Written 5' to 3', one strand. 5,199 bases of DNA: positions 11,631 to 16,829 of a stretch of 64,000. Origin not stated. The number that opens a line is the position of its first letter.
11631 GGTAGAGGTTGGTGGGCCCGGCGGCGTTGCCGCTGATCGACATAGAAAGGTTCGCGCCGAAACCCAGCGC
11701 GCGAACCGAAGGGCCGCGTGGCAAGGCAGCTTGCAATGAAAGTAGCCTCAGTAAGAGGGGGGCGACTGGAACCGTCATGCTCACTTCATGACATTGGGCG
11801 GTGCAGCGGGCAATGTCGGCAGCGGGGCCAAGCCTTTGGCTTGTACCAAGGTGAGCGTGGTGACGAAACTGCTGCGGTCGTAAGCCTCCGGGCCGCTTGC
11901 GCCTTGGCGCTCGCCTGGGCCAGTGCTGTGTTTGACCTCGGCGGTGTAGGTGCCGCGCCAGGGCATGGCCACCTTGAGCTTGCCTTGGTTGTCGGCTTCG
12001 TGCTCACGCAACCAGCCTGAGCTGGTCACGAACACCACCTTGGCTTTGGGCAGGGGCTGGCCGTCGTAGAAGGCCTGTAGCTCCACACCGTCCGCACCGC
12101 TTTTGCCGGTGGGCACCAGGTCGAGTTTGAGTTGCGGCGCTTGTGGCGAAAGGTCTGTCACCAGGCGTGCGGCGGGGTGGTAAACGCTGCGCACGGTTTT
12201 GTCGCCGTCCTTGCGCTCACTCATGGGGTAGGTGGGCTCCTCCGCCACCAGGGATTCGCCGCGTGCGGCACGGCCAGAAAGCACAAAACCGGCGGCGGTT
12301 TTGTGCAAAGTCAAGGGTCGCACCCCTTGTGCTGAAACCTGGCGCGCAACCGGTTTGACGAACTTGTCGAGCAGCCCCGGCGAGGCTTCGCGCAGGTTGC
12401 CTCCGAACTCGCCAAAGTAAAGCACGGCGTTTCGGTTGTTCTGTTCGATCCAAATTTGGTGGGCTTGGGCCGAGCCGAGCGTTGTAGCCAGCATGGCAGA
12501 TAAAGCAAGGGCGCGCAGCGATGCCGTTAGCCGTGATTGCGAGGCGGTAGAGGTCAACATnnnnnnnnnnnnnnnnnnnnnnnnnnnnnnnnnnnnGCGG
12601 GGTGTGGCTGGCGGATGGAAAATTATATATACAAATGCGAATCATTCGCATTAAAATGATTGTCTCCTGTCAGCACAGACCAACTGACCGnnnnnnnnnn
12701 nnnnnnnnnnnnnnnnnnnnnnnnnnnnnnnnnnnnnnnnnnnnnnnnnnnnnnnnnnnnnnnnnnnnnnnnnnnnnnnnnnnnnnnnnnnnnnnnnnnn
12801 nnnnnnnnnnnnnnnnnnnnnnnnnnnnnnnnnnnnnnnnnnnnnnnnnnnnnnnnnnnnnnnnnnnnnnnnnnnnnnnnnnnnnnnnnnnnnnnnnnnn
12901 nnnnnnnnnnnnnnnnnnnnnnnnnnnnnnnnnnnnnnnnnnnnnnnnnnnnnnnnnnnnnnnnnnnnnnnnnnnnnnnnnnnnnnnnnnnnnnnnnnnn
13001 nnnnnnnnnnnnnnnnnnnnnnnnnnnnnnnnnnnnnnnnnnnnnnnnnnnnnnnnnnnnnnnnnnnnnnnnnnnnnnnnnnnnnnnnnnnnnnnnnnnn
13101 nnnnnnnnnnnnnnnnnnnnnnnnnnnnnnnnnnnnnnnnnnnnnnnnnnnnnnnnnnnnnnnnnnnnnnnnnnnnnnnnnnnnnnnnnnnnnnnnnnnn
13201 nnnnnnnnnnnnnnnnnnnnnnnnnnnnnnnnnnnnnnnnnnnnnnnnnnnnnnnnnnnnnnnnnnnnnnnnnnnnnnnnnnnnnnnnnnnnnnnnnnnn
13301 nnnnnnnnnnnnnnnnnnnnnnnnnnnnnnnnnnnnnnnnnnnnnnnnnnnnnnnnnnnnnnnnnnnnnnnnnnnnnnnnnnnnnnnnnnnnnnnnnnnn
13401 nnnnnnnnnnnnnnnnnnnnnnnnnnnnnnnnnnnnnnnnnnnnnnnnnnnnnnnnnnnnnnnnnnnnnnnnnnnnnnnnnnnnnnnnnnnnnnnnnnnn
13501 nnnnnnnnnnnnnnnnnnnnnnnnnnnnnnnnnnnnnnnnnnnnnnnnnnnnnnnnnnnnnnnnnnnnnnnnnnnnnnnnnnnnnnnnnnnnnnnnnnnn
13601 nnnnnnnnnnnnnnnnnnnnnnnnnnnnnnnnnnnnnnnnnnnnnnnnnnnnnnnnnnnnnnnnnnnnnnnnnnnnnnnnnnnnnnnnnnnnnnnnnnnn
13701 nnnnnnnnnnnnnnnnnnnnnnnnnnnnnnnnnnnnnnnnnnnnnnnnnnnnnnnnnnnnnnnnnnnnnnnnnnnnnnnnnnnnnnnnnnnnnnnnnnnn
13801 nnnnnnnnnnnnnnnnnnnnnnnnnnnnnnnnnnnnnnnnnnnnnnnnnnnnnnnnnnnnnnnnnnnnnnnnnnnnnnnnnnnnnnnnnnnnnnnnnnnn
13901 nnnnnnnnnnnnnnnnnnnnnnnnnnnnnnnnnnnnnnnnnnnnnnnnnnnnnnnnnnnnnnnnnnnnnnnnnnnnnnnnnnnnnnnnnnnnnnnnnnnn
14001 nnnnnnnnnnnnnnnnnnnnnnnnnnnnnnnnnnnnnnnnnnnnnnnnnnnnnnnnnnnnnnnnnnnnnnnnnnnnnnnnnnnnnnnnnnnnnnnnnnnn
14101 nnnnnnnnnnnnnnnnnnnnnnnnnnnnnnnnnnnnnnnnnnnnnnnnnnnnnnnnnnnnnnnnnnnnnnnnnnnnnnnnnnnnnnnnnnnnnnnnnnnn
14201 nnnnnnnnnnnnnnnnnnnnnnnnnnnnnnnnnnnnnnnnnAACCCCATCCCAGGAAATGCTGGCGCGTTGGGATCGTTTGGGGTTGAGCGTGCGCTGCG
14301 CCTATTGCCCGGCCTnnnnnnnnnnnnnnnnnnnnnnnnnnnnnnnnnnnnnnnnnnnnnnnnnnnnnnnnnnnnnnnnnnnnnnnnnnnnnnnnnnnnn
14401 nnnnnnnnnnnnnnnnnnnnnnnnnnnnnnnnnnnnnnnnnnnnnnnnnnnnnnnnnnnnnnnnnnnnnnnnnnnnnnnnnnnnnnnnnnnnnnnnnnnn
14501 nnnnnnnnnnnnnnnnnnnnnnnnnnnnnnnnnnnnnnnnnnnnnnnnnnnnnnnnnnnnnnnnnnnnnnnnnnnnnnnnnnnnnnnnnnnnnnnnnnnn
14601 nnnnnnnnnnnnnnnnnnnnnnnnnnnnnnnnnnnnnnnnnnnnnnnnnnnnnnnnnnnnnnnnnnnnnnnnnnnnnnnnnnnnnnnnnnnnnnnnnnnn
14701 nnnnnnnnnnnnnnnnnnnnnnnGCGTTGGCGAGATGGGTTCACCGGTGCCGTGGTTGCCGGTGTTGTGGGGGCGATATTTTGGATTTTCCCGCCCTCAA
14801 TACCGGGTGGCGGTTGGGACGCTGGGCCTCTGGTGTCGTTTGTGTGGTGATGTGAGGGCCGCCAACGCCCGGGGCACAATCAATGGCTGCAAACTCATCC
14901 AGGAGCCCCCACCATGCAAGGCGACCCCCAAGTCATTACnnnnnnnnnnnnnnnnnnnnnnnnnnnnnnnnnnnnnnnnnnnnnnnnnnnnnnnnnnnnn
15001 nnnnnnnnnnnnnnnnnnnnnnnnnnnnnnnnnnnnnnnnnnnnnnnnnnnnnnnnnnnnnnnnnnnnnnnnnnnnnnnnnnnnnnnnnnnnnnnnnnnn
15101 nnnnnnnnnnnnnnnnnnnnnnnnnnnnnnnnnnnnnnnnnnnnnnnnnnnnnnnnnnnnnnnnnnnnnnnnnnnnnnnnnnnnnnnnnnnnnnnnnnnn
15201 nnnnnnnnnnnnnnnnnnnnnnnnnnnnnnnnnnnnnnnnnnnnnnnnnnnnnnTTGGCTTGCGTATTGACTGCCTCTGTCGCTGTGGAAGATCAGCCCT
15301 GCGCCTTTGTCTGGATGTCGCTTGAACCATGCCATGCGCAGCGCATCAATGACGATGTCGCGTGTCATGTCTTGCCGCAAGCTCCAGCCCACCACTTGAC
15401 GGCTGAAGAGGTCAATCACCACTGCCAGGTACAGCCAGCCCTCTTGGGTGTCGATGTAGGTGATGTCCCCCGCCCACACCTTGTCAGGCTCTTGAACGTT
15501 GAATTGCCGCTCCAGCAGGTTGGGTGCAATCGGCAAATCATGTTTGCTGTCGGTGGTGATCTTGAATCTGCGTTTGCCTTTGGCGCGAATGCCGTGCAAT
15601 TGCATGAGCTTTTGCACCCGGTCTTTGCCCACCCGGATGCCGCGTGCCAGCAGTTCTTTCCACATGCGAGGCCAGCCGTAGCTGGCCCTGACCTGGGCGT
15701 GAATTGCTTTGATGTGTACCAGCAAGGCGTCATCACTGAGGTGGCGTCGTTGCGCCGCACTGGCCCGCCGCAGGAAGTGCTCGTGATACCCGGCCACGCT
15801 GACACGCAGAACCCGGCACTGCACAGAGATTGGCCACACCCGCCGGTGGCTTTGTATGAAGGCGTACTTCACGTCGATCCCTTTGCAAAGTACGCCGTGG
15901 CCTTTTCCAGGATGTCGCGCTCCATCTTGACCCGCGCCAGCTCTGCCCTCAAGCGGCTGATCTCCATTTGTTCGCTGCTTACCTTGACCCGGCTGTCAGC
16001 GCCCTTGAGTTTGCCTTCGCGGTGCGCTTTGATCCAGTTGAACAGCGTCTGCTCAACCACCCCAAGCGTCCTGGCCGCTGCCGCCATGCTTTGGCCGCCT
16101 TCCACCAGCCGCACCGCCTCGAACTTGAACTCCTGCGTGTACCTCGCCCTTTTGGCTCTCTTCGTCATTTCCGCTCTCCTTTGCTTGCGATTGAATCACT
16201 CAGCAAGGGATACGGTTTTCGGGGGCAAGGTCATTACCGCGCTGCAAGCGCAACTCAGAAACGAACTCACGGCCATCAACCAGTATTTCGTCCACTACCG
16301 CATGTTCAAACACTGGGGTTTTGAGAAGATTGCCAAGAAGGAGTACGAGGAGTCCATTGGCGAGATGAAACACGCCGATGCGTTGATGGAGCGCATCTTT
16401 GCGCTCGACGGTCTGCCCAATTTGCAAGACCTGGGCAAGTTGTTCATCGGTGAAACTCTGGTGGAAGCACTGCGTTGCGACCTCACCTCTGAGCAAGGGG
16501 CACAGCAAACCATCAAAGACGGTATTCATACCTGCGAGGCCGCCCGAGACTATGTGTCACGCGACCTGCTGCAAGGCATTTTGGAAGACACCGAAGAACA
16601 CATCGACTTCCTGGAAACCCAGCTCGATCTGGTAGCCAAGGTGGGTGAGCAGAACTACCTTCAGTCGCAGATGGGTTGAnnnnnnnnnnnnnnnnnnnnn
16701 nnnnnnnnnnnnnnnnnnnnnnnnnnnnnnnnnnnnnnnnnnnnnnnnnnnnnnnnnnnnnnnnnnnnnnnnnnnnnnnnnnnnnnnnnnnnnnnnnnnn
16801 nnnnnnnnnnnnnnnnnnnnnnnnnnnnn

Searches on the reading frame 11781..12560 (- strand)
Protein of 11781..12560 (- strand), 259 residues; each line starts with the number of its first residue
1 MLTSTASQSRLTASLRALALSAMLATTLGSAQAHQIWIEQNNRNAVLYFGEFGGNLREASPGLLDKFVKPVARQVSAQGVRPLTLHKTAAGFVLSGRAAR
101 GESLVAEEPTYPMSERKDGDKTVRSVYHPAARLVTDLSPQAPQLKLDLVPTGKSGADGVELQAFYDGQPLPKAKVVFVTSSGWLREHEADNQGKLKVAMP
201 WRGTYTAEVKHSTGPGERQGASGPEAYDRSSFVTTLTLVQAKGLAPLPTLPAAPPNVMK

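Call 17: search_protein_families(library=pfam, proteins=[window:11781-12560:-])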
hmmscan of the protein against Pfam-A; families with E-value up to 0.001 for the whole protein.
window:11781-12560:- (259 aa): 1 family
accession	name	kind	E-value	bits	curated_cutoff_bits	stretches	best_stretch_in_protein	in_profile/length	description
PF10670.15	DUF4198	-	2.5e-07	31.5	34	1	144-212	130-208/209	Domain of unknown function (DUF4198)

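Call 43: find_homologous_proteins(query=window:11781-12560:-, max_evalue=1e-20)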
Query window:11781-12560:- (259 aa): 868 proteins with E <= 1e-20 among 4110 candidates; the best 120 are listed.
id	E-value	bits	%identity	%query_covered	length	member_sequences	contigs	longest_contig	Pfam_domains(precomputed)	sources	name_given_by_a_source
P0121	4.9e-153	526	100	92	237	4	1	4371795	PF10670.16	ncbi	ncbi:MAG: DUF4198 domain-containing protein [Rhizobacter sp.]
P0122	5.5e-113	394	74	97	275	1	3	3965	PF10670.16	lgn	-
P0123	2.8e-111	389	74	88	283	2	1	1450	PF10670.16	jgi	jgi:uncharacterized GH25 family protein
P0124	3.0e-94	333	62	95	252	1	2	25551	PF10670.16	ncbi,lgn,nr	ncbi:MAG TPA: cobalt ABC transporter substrate-binding protein [Burkholderiaceae bacterium]|nr:cobal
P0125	2.3e-93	330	61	97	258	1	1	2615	PF10670.16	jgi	jgi:uncharacterized GH25 family protein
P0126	3.3e-93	330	63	95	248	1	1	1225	PF10670.16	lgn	-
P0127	2.1e-92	327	62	95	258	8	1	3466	PF10670.16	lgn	-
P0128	3.0e-92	327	63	90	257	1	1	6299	PF10670.16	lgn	-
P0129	3.9e-92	326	65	88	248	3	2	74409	PF10670.16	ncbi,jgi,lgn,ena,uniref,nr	ncbi:MAG: cobalt ABC transporter substrate-binding protein [Polaromonas sp.]|uniref:cobalt ABC trans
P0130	5.8e-91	322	66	80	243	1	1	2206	PF10670.16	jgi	-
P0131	7.5e-91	322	65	83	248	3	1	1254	PF10670.16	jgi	-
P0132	9.7e-91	322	63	93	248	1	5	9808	PF10670.16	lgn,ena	-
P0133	3.6e-90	320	63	90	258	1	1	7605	PF10670.16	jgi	jgi:uncharacterized GH25 family protein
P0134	4.9e-90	319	66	83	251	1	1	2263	PF10670.16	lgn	-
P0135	9.0e-90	318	64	81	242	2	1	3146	PF10670.16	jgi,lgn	jgi:uncharacterized GH25 family protein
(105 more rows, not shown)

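Call 46: find_encoding_contigs(protein=P0123, flank=5000, max_places=5)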
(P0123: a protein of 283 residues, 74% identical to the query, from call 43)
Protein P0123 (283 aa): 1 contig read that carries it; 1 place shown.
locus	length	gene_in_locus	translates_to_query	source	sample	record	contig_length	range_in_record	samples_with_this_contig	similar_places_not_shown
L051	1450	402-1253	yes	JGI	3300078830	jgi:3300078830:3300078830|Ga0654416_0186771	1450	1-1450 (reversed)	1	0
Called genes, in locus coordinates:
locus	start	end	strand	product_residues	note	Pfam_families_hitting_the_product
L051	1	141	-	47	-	?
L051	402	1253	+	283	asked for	PF10670:DUF4198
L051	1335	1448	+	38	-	?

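Call 47: find_encoding_contigs(protein=P0122, flank=5000, max_places=5)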
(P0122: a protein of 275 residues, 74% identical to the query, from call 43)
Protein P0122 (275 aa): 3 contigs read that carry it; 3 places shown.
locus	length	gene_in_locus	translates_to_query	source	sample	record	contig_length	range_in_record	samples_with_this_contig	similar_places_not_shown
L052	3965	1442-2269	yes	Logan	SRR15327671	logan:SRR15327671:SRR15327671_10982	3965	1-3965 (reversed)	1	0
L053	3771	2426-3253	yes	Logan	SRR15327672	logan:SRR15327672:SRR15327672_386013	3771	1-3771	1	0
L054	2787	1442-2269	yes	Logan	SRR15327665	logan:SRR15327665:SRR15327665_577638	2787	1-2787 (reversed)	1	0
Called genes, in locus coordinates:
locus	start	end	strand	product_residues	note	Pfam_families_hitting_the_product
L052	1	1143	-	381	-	?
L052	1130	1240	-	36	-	-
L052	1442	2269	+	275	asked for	PF10670:DUF4198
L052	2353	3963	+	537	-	?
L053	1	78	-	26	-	?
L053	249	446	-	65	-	-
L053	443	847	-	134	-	-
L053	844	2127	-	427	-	PF10087:DUF2325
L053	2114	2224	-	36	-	-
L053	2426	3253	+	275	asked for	PF10670:DUF4198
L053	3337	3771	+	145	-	?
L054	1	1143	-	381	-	?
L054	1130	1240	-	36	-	-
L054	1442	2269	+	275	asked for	PF10670:DUF4198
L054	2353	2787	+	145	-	?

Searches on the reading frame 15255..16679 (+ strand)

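Call 17: search_protein_families(library=pfam, proteins=[window:15255-16679:+])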
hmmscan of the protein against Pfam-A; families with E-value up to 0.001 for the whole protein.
window:15255-16679:+ (474 aa): 1 family
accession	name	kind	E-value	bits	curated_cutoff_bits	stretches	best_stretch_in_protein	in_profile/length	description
PF00210.30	Ferritin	-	1.4e-35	122.7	24.5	1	328-461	2-140/142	Ferritin-like domain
